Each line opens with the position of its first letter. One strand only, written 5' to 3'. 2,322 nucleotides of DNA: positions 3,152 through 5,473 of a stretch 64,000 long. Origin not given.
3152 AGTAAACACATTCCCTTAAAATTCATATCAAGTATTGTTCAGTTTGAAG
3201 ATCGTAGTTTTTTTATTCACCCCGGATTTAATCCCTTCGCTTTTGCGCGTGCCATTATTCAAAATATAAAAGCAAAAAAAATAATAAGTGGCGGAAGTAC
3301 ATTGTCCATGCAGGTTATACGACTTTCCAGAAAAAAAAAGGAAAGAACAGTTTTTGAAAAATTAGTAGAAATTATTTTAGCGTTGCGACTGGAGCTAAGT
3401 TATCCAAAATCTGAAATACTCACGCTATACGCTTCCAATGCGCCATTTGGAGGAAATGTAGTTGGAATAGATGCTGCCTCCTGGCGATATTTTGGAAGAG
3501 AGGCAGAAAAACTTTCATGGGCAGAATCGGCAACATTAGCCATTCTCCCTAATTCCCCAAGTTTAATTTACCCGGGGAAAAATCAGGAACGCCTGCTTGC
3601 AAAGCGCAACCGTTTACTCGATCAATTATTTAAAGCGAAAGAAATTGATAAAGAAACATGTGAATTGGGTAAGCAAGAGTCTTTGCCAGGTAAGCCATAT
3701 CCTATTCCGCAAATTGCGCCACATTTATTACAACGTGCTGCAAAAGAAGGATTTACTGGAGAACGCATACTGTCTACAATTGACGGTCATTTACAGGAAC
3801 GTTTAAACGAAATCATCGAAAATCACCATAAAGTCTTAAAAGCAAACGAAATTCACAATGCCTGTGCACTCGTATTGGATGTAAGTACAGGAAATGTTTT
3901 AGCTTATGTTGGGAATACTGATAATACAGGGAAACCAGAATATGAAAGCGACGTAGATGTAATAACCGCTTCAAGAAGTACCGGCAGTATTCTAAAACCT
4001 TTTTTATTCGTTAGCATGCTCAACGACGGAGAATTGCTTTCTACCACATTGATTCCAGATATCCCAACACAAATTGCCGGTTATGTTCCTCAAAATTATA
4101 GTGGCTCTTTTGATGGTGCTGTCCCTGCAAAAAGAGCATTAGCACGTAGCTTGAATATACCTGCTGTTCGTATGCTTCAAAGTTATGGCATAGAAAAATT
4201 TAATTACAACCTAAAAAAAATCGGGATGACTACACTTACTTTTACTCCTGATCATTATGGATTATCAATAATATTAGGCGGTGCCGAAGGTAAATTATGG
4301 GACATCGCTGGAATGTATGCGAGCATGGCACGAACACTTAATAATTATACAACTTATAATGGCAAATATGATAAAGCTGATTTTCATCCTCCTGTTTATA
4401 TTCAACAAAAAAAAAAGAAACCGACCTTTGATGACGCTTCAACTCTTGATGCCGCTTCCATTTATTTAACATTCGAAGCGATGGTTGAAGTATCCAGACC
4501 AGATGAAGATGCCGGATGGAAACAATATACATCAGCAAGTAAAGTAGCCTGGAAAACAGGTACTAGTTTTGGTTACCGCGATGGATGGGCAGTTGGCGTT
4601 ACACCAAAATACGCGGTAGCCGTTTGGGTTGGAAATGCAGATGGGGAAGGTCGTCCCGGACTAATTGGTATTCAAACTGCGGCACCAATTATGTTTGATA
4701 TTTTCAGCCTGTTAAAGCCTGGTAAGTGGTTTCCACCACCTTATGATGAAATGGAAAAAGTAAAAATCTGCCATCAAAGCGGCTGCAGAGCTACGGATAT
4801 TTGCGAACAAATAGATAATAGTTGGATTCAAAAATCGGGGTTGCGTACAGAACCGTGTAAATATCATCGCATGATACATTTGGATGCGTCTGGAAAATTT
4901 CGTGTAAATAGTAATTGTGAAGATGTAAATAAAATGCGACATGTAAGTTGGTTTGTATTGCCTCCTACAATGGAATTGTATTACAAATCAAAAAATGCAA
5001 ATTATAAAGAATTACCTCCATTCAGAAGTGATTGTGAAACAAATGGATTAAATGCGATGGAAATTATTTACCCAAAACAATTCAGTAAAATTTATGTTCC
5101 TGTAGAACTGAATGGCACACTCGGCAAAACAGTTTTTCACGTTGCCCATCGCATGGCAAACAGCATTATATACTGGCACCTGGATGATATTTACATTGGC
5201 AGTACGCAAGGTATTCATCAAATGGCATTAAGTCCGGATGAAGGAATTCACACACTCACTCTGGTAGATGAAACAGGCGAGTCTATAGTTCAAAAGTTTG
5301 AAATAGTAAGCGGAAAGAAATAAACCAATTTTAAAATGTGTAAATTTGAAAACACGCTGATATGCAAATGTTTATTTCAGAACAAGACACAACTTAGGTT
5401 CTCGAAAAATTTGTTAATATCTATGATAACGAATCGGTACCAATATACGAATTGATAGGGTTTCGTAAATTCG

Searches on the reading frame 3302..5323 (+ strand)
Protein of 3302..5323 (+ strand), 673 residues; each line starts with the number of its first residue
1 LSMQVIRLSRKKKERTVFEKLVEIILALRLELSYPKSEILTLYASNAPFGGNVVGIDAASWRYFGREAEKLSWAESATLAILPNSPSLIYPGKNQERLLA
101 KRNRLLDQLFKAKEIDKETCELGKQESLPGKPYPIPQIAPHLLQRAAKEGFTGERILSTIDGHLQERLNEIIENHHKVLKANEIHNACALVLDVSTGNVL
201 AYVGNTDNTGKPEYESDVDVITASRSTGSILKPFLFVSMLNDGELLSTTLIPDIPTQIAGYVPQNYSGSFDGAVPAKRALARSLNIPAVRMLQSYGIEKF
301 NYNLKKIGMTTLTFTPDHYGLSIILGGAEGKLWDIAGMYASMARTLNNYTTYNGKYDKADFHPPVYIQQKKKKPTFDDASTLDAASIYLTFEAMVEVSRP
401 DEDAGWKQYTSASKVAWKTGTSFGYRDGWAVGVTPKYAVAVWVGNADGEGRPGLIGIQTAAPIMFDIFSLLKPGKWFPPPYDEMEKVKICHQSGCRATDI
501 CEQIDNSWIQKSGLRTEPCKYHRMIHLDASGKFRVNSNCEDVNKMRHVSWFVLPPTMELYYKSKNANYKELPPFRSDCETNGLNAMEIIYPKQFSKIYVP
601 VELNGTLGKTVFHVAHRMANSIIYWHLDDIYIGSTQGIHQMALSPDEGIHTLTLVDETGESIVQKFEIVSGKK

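Call 69: search_protein_families(library=pfam, proteins=[window:3302-5323:+], max_evalue=0.00001)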
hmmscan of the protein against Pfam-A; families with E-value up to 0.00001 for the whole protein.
window:3302-5323:+ (673 aa): 3 families
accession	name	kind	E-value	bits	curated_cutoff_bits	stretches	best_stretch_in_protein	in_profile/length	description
PF00912.28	Transgly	-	7.3e-28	97.6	27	1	2-109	70-177/178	Transglycosylase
PF06832.18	BiPBP_C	-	2.6e-13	50.1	26.8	1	579-662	5-86/90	Penicillin-Binding Protein C-terminus Family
PF00905.27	Transpeptidase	-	3.6e-12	46.5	22.1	1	188-449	2-283/299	Penicillin binding protein transpeptidase domain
